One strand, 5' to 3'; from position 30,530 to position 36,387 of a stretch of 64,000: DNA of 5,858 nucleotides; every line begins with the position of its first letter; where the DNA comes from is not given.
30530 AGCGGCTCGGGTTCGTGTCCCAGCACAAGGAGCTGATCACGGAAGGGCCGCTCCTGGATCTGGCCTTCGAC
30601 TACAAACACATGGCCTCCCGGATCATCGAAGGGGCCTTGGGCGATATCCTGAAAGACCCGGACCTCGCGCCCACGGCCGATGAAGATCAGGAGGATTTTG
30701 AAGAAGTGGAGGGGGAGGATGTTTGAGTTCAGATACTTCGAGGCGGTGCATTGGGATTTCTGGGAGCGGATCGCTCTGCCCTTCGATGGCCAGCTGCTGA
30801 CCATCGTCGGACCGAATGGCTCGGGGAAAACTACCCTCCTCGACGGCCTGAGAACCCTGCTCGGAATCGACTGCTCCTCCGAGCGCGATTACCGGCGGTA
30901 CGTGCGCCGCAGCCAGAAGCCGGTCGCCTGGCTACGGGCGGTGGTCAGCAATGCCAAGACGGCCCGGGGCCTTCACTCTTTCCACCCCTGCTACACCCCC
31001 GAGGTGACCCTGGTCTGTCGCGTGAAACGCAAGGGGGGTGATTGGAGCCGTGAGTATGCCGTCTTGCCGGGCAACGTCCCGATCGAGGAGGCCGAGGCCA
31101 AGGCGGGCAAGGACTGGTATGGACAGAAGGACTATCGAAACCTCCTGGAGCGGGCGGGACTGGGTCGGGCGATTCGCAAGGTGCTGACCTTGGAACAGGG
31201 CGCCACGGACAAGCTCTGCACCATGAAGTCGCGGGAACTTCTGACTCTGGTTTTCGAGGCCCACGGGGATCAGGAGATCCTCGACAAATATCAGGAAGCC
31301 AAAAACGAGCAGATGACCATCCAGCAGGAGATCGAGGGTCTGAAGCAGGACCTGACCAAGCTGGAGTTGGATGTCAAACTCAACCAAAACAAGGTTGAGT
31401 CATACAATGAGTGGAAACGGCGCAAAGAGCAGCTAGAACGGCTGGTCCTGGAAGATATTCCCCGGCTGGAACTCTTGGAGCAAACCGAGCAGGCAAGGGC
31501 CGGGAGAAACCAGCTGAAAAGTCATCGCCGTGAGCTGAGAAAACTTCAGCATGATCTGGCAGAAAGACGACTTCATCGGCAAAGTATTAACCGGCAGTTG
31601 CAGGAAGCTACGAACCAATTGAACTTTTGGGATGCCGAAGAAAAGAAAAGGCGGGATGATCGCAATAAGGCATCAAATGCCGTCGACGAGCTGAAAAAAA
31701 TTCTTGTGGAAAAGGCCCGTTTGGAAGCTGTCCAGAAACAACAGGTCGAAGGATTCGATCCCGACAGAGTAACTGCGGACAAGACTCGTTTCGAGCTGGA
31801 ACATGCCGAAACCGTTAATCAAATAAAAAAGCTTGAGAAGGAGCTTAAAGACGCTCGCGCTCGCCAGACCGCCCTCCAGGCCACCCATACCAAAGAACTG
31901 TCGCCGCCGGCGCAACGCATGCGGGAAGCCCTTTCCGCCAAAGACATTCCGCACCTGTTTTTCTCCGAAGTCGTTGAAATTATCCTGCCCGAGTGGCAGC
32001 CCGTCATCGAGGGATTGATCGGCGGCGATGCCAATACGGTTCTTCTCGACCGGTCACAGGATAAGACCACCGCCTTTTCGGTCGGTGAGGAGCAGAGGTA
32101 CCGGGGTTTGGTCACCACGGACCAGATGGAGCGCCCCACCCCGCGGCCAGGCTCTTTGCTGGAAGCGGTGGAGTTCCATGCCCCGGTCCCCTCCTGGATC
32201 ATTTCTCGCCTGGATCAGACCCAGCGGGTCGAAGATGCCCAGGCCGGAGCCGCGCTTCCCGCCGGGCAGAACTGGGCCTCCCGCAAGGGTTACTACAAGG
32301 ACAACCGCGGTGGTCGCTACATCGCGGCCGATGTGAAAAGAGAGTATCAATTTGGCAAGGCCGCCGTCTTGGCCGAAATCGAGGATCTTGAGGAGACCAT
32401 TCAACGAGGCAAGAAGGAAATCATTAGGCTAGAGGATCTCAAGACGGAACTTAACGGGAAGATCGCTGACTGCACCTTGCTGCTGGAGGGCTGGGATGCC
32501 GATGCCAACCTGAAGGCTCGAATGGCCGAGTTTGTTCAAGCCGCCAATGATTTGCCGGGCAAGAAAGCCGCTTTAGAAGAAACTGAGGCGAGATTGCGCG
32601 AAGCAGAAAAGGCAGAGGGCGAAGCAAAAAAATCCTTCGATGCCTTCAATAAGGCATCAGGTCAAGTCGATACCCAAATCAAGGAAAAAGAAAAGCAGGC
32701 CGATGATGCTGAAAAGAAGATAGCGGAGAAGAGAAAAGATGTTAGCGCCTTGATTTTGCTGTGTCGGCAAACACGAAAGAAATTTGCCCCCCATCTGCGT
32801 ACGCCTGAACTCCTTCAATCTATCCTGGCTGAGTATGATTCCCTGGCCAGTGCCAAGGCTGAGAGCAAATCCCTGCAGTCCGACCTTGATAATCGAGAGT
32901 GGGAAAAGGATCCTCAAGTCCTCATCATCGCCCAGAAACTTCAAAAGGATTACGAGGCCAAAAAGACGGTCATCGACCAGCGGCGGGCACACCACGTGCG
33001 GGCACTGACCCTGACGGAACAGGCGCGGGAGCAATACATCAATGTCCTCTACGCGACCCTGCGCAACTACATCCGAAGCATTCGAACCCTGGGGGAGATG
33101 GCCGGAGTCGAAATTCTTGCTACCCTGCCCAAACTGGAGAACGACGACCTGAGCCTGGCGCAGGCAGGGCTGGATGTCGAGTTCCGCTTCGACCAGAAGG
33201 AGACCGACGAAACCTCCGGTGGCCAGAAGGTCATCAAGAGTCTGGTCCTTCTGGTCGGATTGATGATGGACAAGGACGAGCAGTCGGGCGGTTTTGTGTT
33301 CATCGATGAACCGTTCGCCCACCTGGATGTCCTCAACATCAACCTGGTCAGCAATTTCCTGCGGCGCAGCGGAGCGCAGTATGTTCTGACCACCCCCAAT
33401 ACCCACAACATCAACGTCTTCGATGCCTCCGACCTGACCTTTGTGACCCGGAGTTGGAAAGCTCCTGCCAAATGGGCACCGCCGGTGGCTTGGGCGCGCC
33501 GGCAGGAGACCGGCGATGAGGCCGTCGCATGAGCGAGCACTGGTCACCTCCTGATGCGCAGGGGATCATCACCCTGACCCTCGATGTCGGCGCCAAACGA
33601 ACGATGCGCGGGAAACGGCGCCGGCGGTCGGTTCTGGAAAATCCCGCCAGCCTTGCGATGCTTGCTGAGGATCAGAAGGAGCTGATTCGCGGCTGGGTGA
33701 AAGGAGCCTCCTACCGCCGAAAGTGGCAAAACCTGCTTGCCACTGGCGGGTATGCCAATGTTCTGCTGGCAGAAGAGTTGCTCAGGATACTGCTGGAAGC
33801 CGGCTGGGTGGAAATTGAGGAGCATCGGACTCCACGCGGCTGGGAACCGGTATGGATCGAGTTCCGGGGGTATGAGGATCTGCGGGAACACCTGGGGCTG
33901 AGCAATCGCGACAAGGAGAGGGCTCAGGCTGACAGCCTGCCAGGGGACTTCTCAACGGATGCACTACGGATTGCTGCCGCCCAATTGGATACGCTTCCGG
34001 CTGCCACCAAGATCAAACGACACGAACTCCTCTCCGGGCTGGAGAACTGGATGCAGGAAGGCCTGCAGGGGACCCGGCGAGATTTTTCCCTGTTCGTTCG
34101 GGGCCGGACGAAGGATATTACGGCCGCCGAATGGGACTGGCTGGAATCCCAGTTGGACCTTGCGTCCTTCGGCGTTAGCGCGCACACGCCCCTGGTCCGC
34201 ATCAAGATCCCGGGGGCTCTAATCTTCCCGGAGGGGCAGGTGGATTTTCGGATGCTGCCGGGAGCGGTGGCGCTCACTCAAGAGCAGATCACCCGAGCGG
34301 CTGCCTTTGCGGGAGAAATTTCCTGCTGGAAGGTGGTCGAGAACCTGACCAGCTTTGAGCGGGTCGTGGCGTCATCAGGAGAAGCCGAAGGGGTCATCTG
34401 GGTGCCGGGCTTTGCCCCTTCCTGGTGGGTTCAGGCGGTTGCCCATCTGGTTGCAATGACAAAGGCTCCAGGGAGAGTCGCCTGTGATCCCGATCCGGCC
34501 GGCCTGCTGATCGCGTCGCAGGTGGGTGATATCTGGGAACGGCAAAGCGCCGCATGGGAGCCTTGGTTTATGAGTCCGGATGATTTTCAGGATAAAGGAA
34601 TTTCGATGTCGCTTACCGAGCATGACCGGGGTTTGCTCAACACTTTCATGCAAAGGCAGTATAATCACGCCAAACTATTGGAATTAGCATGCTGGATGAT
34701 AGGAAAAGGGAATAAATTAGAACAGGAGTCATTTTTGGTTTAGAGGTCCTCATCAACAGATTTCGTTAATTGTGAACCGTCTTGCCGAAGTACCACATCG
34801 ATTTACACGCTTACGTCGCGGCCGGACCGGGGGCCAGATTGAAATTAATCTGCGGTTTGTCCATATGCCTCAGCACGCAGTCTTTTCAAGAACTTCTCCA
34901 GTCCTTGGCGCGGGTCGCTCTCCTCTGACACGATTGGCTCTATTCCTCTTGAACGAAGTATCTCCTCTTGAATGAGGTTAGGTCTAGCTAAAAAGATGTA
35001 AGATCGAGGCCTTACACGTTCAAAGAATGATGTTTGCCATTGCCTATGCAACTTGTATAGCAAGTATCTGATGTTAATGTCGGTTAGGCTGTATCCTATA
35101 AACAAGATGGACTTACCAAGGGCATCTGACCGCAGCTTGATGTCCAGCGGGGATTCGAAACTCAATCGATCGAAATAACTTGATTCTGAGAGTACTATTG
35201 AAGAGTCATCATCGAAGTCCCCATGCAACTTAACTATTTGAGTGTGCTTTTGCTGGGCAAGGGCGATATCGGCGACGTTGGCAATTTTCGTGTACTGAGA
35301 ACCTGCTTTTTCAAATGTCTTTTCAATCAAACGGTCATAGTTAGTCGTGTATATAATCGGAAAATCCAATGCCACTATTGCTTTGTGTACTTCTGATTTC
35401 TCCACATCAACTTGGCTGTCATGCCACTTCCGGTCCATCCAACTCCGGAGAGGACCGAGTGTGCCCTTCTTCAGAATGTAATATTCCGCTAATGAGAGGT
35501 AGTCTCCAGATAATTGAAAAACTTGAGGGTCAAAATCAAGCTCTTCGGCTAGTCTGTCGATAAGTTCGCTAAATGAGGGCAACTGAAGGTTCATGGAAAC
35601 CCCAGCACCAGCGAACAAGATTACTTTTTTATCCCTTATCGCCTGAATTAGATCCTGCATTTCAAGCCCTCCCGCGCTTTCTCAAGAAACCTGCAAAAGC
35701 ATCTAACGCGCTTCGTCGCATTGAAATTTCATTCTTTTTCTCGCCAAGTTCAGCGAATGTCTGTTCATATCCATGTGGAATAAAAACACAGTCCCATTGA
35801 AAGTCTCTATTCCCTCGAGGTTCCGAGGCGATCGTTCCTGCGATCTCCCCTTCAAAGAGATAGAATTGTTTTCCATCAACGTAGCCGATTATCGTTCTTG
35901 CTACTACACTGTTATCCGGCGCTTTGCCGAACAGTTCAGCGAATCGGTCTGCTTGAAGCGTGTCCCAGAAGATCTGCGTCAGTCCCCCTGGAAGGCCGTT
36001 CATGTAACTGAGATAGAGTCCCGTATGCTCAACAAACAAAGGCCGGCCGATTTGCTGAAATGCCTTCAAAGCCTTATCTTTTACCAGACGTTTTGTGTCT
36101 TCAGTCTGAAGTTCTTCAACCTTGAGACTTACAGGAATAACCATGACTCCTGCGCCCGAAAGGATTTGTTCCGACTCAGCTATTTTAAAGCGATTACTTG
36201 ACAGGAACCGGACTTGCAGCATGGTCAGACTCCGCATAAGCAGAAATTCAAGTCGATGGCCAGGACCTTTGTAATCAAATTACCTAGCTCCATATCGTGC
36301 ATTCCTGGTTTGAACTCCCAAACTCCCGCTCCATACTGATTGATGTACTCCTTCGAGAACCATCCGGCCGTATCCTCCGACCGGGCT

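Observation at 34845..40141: McrB-McrC-HAM1-SIR2: Kongming-like effector wired to a modification-dependent restriction pair, with no deaminase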

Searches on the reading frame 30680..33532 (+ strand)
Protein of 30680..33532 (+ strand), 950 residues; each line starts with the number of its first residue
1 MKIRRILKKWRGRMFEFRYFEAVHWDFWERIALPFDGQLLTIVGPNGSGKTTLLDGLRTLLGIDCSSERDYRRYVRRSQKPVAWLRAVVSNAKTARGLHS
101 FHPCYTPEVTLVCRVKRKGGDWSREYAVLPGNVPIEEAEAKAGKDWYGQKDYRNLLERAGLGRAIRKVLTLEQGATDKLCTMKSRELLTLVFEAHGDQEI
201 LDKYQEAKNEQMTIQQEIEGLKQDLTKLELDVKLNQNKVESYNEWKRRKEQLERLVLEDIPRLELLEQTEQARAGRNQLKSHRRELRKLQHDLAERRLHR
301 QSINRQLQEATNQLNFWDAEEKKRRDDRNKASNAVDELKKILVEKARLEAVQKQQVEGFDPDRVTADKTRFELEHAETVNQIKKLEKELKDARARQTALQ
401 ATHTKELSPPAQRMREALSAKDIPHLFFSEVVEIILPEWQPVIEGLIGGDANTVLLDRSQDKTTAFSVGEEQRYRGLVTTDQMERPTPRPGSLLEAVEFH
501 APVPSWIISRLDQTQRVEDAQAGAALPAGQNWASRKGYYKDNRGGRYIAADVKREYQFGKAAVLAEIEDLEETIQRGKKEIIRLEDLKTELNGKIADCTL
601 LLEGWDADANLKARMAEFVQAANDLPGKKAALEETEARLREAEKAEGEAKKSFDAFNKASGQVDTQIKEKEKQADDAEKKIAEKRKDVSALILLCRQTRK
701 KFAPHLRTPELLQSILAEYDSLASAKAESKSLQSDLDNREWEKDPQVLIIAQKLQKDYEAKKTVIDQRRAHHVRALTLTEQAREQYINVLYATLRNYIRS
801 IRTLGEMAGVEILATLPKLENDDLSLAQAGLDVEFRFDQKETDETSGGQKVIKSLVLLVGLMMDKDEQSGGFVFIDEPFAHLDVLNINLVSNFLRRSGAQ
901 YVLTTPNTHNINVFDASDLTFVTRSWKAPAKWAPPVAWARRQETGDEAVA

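Call 7: search_protein_families(library=pfam, proteins=[window:30680-33532:+], max_evalue=0.001)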
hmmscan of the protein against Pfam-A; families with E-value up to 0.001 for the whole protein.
window:30680-33532:+ (950 aa): 3 families
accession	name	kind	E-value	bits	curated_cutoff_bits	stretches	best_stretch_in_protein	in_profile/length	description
PF02463.25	SMC_N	-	1.3e-13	51.4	40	1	29-914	16-205/220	RecF/RecN/SMC N terminal domain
PF13304.12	AAA_21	-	1.1e-09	39.3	27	1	41-71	3-33/304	AAA domain, putative AbiEii toxin, Type IV TA system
PF13555.12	AAA_29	-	1e-06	28.8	27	1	20-61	4-46/61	P-loop containing region of AAA domain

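Call 71: search_protein_families(library=padloc, proteins=[window:30680-33532:+], max_evalue=0.00001)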
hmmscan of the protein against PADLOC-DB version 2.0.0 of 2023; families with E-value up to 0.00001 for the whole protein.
window:30680-33532:+ (950 aa): 16 families
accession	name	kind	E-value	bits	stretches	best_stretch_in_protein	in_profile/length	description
PDLC03859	LmuB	-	2.9e-20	71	1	566-898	291-567/611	-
PDLC00513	JetC1|JetC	-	6.7e-18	62.2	1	207-701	278-771/1140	DUF3584 domain; MukB-like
PDLC00519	JetC1|JetC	-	2.7e-16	57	1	199-712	260-782/1097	DUF3584 domain; MukB-like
PDLC04135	mad3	-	1.5e-14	52.3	1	30-277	15-195/374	mads_3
PDLC00518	JetC1|JetC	-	1.1e-12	44.7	1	212-699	268-775/1112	DUF3584 domain; MukB-like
PDLC00516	JetC1|JetC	-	4e-11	39.7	0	855-908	1011-1066/1098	DUF3584 domain; MukB-like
PDLC02980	AriA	-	7e-10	37.3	1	41-68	3-30/304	-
PDLC00507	JetC1|JetC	-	1.8e-09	34.5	1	202-771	321-882/1215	DUF3584 domain; MukB-like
PDLC02335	AbiLi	-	1.6e-08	32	0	814-925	172-254/326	AbiLi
PDLC03865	LmuB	-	3.5e-08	30.1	0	200-401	275-481/1007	-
PDLC00517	JetC1|JetC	-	1.1e-06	25.3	0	212-690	273-772/1119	DUF3584 domain; MukB-like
PDLC00506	JetC1|JetC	-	1.9e-06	24.2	1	378-488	444-554/1149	DUF3584 domain; MukB-like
PDLC04164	AriA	-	2.2e-06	25.4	0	23-89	9-80/253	-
PDLC00278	PtuA1|PtuA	-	3e-06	24.8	1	16-127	10-105/436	AAA ATPase domain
PDLC04140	mad8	-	4.4e-06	24.4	0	36-56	26-46/314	mads_8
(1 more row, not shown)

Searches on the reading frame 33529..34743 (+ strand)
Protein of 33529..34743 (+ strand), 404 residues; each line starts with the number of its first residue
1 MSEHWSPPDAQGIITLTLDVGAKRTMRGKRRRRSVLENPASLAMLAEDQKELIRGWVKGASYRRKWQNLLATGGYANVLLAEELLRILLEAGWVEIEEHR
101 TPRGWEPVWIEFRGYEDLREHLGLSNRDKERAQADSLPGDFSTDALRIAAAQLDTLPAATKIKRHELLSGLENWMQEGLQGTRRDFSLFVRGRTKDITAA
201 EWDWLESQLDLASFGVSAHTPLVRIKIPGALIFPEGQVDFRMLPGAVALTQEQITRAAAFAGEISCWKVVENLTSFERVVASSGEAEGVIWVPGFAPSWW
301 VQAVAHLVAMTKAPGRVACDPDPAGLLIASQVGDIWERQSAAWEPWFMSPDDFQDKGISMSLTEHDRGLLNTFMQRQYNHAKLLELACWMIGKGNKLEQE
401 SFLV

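Call 7: search_protein_families(library=pfam, proteins=[window:33529-34743:+], max_evalue=0.001)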
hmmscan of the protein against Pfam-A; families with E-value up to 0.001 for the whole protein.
window:33529-34743:+ (404 aa): 1 family
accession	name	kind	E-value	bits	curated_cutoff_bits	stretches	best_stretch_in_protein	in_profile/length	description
PF09664.16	DUF2399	-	4.5e-06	26.9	23.4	0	249-403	3-145/152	Protein of unknown function C-terminus (DUF2399)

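Call 71: search_protein_families(library=padloc, proteins=[window:33529-34743:+], max_evalue=0.00001)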
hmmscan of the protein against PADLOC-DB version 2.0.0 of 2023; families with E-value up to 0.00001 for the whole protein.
window:33529-34743:+ (404 aa): 4 families
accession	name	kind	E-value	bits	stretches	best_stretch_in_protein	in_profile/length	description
PDLC00533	JetD1|JetD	-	8.1e-10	36.3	1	210-403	213-406/409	DUF2220; DUF3322; DUF2399 domain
PDLC00528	JetD1|JetD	-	1.3e-09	35.7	1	211-311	216-315/418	DUF2220; DUF3322; DUF2399 domain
PDLC00529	JetD1|JetD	-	3.7e-07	27.5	1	240-401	230-387/394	DUF2220; DUF3322; DUF2399 domain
PDLC00526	JetD1|JetD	-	6.9e-06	23.5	0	212-401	214-397/407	DUF2220; DUF3322; DUF2399 domain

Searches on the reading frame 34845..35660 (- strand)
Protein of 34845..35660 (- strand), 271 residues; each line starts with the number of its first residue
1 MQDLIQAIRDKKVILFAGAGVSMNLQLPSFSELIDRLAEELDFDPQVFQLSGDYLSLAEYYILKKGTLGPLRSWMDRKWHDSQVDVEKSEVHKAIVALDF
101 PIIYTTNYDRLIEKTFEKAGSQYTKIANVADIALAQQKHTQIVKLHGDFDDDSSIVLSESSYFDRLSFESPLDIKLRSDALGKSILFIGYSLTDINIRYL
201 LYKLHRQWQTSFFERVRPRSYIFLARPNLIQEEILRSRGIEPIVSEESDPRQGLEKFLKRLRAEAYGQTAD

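Call 3: search_protein_families(library=pfam, proteins=[window:34845-35660:-], max_evalue=0.01)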
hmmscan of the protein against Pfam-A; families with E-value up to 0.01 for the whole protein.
window:34845-35660:- (271 aa): 2 families
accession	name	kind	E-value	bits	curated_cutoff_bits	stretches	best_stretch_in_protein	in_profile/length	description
PF13289.12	SIR2_2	-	8.8e-30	104.1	24.5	1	102-243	2-141/141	SIR2-like domain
PF05057.20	DUF676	-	0.0027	17.7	20.3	1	183-229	78-126/217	Putative serine esterase (DUF676)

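Call 4: search_protein_families(library=padloc, proteins=[window:34845-35660:-], max_evalue=0.01)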
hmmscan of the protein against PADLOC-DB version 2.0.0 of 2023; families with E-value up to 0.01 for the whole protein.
window:34845-35660:- (271 aa): 25 families
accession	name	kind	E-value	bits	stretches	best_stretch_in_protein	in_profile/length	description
PDLC00407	ThsA1|ThsA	-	5.3e-35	119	1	2-210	11-214/478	STALD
PDLC00409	ThsA1|ThsA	-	2.5e-34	116.7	1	2-211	12-216/242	STALD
PDLC03856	LmuA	-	8.8e-20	69.3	1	2-231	6-236/433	-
PDLC04968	PDC-S25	-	1.4e-16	58.7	1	103-219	143-256/517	-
PDLC04967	PDC-S25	-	2.8e-16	57.6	1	99-209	145-256/528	-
PDLC04167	Dsr1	-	1.6e-12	44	2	103-249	123-272/1248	-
PDLC02184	Dsr2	-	6.6e-11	39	1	85-162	103-179/1222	-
PDLC04166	Dsr1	-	1.1e-10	37.9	1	2-197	14-213/1227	-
PDLC05061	PDC-S65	-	3.3e-09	34.6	1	102-153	141-195/592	-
PDLC02419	Aga_SIR2-PNTD1-PNTD2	-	4.6e-09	33.5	1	95-153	115-178/558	Class I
PDLC05060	PDC-S65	-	8e-09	32.9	1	91-152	34-102/503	-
PDLC02420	Aga_SIR2-PNTD1-PNTD2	-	5.7e-08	29.4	1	100-199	132-230/1010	Class I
PDLC02401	Aga_SIR2-PNTD1-PNTD2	-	2.4e-07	27.9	1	98-152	91-150/524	Class I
PDLC04082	SIR2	-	5.1e-07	26.9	1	103-127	131-155/345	-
PDLC04087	SIR2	-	1.7e-06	25.1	0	2-44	8-50/343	-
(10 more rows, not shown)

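Call 6: search_protein_families(library=ncbifam, proteins=[window:34845-35660:-], max_evalue=0.01)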
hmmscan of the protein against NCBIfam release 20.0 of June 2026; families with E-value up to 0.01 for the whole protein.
window:34845-35660:- (271 aa): 3 families
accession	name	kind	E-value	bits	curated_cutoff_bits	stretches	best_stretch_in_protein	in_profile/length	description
NF041819.1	Dsr2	equivalog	9.4e-10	37.1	1400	1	85-162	98-174/1215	anti-phage defense-associated sirtuin Dsr2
NF041818.1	Dsr1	equivalog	1.3e-07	29.7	1400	1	3-150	13-170/1263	anti-phage defense-associated sirtuin Dsr1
NF041814.1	Avs5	equivalog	0.0052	14.7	1000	1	84-194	106-216/763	AVAST type 5 anti-phage protein Avs5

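Call 40: find_homologous_proteins(query=window:34845-35660:-, max_evalue=1e-40)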
Query window:34845-35660:- (271 aa): 3589 proteins with E <= 1e-40 among 4854 candidates; the best 120 are listed.
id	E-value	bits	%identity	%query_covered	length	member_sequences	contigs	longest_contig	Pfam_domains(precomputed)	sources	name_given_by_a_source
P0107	3.0e-173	592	100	100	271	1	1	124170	PF13289.13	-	-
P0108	4.8e-131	454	74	99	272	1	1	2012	PF13289.13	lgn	-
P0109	5.5e-129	447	75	99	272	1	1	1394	PF13289.13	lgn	-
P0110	1.1e-127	443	72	99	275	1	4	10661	PF13289.13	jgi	jgi:hypothetical protein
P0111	1.3e-127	443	73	100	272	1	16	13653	PF13289.13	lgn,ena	-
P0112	1.4e-120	420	69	99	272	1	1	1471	PF13289.13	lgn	-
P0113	4.9e-120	418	75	92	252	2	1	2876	PF13289.13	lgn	-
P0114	2.1e-119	416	69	99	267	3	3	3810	PF13289.13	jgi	jgi:hypothetical protein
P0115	1.0e-118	414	65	99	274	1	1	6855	PF13289.13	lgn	-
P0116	3.8e-118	412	68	99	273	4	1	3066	PF13289.13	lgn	-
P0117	2.0e-117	409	67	99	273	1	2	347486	PF13289.13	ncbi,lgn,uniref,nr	ncbi:SIR2 family protein [Noviherbaspirillum suwonense]|uniref:SIR2-like domain-containing protein n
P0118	2.8e-117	409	66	100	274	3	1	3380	PF13289.13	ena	-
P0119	3.7e-117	409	67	99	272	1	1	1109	PF13289.13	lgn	-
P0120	1.9e-116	406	67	99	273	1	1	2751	PF13289.13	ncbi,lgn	-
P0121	3.1e-116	406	67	99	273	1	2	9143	PF13289.13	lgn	-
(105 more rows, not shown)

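Call 41: find_encoding_contigs(protein=P0111, flank=7000, max_places=4)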
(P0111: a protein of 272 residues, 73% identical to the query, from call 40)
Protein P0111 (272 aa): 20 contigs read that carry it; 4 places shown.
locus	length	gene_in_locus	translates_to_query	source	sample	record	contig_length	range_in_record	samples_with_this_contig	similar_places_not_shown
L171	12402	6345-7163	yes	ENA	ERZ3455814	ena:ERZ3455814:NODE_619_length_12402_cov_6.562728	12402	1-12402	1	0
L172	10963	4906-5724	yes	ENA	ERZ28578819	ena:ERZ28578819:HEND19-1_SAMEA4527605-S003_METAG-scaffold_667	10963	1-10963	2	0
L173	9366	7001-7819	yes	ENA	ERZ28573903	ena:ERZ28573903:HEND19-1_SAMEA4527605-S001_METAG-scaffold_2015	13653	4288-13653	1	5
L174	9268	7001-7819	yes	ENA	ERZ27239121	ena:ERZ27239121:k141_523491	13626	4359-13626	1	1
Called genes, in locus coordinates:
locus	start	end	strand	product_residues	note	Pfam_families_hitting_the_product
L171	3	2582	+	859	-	?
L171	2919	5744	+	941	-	PF04465:DUF499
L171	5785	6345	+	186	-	PF01725:Ham1p_like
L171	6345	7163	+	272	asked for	PF13289:SIR2_2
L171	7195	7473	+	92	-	PF00216:Bac_DNA_binding, PF18291:HU-HIG (weak)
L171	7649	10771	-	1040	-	PF09565:RE_NgoFVII, PF13091:PLDc_2, PF00270:DEAD, PF04851:ResIII, PF00271:Helicase_C (weak), PF11907:DUF3427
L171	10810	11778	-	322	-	-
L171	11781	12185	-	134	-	PF11969:DcpS_C, PF01230:HIT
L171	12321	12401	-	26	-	?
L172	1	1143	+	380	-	?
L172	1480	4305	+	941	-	PF04465:DUF499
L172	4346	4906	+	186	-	PF01725:Ham1p_like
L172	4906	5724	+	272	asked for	PF13289:SIR2_2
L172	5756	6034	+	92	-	PF00216:Bac_DNA_binding, PF18291:HU-HIG (weak)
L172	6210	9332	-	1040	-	PF09565:RE_NgoFVII, PF13091:PLDc_2, PF00270:DEAD, PF04851:ResIII, PF00271:Helicase_C (weak), PF11907:DUF3427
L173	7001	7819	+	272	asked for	PF13289:SIR2_2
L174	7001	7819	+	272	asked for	PF13289:SIR2_2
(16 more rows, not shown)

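Call 42: find_encoding_contigs(protein=P0110, flank=7000, max_places=3)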
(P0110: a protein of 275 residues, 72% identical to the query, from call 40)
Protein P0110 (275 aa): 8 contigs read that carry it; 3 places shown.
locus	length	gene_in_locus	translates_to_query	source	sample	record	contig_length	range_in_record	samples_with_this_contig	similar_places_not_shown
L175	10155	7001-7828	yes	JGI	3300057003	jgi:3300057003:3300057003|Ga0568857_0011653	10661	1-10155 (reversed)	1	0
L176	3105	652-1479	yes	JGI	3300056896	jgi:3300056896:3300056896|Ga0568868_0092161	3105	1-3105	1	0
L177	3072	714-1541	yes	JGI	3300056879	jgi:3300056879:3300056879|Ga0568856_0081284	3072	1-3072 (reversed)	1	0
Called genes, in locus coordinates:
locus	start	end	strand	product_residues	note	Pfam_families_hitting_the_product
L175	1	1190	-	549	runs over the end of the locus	PF00293:NUDIX (faint), PF00753:Lactamase_B, PF17778:WHD_BLACT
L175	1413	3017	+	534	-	PF00743:FMO-like, PF01266:DAO (faint), PF07992:Pyr_redox_2, PF13450:NAD_binding_8, PF13738:Pyr_redox_3, PF13434:Lys_Orn_oxgnase (weak)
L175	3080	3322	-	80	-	-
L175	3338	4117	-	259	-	PF12840:HTH_20 (weak), PF04326:SLFN_AlbA_2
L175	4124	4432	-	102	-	-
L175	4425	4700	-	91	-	-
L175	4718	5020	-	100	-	-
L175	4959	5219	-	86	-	-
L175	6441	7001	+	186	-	PF01725:Ham1p_like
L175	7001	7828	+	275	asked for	PF13289:SIR2_2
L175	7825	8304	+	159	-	PF00383:dCMP_cyt_deam_1, PF14437:MafB19-deam, PF14439:Bd3614-deam (faint)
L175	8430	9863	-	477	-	PF00171:Aldedh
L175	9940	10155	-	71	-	?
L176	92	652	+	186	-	PF01725:Ham1p_like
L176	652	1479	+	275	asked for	PF13289:SIR2_2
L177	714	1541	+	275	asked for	PF13289:SIR2_2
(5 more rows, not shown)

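Call 75: find_encoding_contigs(protein=P0108, flank=5000, max_places=2)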
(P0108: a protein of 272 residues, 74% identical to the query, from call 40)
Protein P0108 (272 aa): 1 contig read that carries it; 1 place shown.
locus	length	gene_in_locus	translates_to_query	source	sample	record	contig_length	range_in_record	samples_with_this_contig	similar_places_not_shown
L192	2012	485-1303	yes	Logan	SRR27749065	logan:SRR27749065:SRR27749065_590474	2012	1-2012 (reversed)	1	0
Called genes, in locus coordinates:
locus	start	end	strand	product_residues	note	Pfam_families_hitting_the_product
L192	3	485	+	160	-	?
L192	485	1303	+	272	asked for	PF13289:SIR2_2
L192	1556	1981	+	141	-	-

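Call 76: find_encoding_contigs(protein=P0113, flank=5000, max_places=2)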
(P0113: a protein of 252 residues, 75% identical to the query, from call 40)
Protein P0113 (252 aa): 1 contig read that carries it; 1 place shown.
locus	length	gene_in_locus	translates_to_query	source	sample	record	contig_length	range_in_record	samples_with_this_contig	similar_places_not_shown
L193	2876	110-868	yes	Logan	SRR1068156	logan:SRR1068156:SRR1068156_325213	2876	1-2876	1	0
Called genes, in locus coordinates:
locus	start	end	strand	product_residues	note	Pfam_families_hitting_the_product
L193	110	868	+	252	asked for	PF13289:SIR2_2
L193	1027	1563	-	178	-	-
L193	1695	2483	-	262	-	-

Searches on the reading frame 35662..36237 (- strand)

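Call 3: search_protein_families(library=pfam, proteins=[window:35662-36237:-], max_evalue=0.01)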
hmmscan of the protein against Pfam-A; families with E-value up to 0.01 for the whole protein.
window:35662-36237:- (191 aa): 1 family
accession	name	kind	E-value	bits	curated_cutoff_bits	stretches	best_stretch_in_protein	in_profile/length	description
PF01725.21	Ham1p_like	-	6.5e-35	121.1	22.5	1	10-182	2-184/186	Ham1 family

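Call 4: search_protein_families(library=padloc, proteins=[window:35662-36237:-], max_evalue=0.01)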
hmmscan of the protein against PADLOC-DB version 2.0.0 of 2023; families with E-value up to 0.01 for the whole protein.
window:35662-36237:- (191 aa): 0 families

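Call 6: search_protein_families(library=ncbifam, proteins=[window:35662-36237:-], max_evalue=0.01)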
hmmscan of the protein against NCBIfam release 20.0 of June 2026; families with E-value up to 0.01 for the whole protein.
window:35662-36237:- (191 aa): 8 families
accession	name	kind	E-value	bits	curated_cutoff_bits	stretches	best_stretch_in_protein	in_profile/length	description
NF011396.0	PRK14821.1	equivalog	3.2e-37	127.8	203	1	8-188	2-183/185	XTP/dITP diphosphatase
TIGR00042.1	TIGR00042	equivalog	2.4e-27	95.5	145.35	1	9-185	2-183/184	RdgB/HAM1 family non-canonical purine NTP pyrophosphatase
NF011398.0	PRK14823.1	equivalog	3.2e-20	72.8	272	1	9-187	3-190/191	non-canonical purine NTP diphosphatase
NF011399.0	PRK14824.1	subfamily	2.5e-18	66.2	267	1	12-187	8-202/206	putative deoxyribonucleotide triphosphate pyrophosphatase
NF011397.0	PRK14822.1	equivalog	6e-14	51.8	234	1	12-186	7-194/201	XTP/dITP diphosphatase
NF011401.0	PRK14826.1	equivalog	1.8e-09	37.4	268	1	128-186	158-217/226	putative deoxyribonucleotide triphosphate pyrophosphatase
NF011400.0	PRK14825.1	equivalog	9.3e-08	32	246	1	9-187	4-196/199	putative deoxyribonucleotide triphosphate pyrophosphatase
NF002698.0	PRK02491.1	equivalog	0.00011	21.4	301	1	122-179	256-314/328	nucleoside-triphosphate diphosphatase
